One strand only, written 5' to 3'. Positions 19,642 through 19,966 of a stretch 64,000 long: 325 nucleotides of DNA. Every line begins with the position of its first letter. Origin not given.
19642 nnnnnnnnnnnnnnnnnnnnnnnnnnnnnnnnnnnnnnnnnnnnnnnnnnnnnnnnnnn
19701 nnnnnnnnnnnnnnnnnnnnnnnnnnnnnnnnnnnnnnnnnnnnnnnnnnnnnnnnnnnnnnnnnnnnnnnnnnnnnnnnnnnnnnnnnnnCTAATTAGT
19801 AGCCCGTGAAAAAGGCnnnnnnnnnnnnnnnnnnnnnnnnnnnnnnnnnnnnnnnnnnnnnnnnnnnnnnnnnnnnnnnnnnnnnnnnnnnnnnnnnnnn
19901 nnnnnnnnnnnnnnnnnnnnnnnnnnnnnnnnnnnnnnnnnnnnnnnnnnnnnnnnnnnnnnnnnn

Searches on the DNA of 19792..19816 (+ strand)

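Call 43: build_rna_model(alignment_id=A4, structure=none)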
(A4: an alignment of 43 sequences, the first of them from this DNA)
Model R2 built from alignment A4 (43 sequences, 26 columns); structure: none (sequence only).
model positions 25; base pairs 0; branch points 0; effective number of sequences 43; information 0.914 bits per position. No base pairs: searches with it score sequence only.

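Call 44: search_with_rna_model(model_id=R2, sources=[window, L002, L003, L004, L005, L006, L007, L008, L009, L010, L011, L012, L013, L014, L015, L016, L017, L018, L019, L020, L021, L022, L023, L024, L025], max_evalue=10, make_alignment=true)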
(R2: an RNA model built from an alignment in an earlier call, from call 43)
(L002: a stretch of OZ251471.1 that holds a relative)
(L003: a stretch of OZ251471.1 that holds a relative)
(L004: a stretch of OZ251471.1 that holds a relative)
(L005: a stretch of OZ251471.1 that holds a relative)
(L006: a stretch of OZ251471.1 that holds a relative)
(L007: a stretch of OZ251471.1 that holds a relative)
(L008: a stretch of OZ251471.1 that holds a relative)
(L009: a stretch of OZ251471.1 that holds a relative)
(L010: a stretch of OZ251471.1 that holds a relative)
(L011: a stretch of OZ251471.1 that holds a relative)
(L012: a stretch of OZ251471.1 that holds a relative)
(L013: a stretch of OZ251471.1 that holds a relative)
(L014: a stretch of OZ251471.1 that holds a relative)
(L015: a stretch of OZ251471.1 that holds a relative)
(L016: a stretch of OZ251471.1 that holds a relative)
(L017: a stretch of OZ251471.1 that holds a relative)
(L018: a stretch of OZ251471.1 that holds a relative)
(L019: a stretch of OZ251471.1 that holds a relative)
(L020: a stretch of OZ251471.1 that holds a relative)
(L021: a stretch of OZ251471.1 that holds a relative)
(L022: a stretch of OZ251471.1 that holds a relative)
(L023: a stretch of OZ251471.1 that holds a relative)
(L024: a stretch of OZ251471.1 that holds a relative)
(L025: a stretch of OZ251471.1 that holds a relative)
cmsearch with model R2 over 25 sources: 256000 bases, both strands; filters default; matches with E-value up to 10: 54.
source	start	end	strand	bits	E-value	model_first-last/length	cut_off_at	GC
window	63506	63528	-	22.4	3.5e-05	2-24/25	-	0.43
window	57662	57684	-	22.4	3.6e-05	2-24/25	-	0.43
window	45073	45095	-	22.4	3.7e-05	2-24/25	-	0.43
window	57525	57547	+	22.3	4e-05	2-24/25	-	0.39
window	32493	32515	-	22.2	4.1e-05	2-24/25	-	0.39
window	32371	32393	+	22.1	4.4e-05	2-24/25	-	0.43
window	19793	19815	+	22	4.7e-05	2-24/25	-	0.39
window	19916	19937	-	21.8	5.7e-05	2-23/25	-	0.41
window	32658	32680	-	21.7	5.9e-05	2-24/25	-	0.43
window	53971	53993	+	20.8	0.00012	2-24/25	-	0.43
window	63218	63240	+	20.1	0.00021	2-24/25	-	0.39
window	54156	54178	-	20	0.00021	2-24/25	-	0.39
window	32510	32532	+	19.9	0.00024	2-24/25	-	0.35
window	32675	32697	+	19.9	0.00024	2-24/25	-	0.35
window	63357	63377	+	19.8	0.00025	2-22/25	-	0.33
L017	3462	3484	+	19.1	0.00043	2-24/25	-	0.48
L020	3785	3807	-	18.6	0.00061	2-24/25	-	0.35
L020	3653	3672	+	18.2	0.00085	4-23/25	-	0.4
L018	2505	2527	+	17.3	0.0017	2-24/25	-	0.39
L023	592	614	-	17.1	0.002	2-24/25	-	0.35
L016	7234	7254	+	16.7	0.0026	4-24/25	-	0.33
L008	7720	7740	-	16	0.0044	4-24/25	-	0.43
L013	5025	5046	+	15.9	0.0047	2-23/25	-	0.36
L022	4056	4075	-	15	0.0099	3-22/25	-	0.35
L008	4844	4866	+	14.9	0.011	2-24/25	-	0.52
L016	7187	7205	+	14.7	0.012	6-24/25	-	0.53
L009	6745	6765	+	14.4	0.015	2-22/25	-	0.33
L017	5647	5667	-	12.7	0.055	4-24/25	-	0.43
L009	3320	3342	-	12.6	0.058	2-24/25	-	0.35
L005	3656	3675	+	12.2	0.081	5-24/25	-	0.45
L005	4463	4482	+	12.2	0.081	5-24/25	-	0.45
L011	6560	6579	-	12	0.091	5-24/25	-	0.4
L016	6294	6316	+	12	0.092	2-24/25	-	0.35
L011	2697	2716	+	12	0.092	5-24/25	-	0.45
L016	5764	5776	+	9.7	0.51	11-23/25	-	0.54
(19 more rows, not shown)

Alignment A5: 54 matches aligned to the model, 23 columns, each read 5' to 3' on its own strand. The model has no base pairs, so no structure is stored with it.

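Call 54: search_with_rna_model(model_id=R2, sources=[L026, L027, L028], max_evalue=5)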
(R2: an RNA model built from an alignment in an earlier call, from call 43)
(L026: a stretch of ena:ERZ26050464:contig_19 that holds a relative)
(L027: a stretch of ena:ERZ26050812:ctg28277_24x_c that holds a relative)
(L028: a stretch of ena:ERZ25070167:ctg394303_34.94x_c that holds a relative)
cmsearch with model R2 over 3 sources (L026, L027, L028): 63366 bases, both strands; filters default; matches with E-value up to 5: 19.
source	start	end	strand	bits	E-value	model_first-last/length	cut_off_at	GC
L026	4989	5011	+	22.2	1e-05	2-24/25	-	0.39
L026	652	674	-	21.5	1.8e-05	2-24/25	-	0.48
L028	20198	20220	-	21.1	2.4e-05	2-24/25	-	0.39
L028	8720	8742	+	20.1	5.1e-05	2-24/25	-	0.48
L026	5600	5622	+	19.7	6.7e-05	2-24/25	-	0.39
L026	5117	5139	-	19.2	9.7e-05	2-24/25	-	0.39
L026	9910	9932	-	18.3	0.0002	2-24/25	-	0.43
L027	9934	9955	+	16.1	0.0011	2-23/25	-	0.36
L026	11443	11465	-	14.9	0.0026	2-24/25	-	0.39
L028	8592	8612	+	14.8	0.0028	2-22/25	-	0.48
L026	11348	11366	+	14.7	0.0031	5-23/25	-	0.37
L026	511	531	+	14.3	0.0039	2-22/25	-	0.38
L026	6511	6529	+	14.1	0.0045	4-22/25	-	0.37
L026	3038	3058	+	13.7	0.0062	4-24/25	-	0.43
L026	12592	12612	-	13.7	0.0063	4-24/25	-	0.29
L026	9786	9806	+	13.2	0.0091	2-22/25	-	0.38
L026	7347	7358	+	8.4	0.36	12-23/25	-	0.5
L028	8658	8668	+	7.7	0.6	13-23/25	-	0.36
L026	7279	7295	+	5.1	4.3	5-21/25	-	0.35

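Call 68: search_with_rna_model(model_id=R2, sources=[L029, L030, L031, L032], max_evalue=1)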
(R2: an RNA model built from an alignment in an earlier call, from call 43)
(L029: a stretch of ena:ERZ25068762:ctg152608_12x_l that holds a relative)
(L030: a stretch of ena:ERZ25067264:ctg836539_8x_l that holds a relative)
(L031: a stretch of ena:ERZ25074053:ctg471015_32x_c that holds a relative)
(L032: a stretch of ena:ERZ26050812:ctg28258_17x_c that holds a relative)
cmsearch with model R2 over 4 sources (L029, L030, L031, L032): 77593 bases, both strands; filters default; matches with E-value up to 1: 0.
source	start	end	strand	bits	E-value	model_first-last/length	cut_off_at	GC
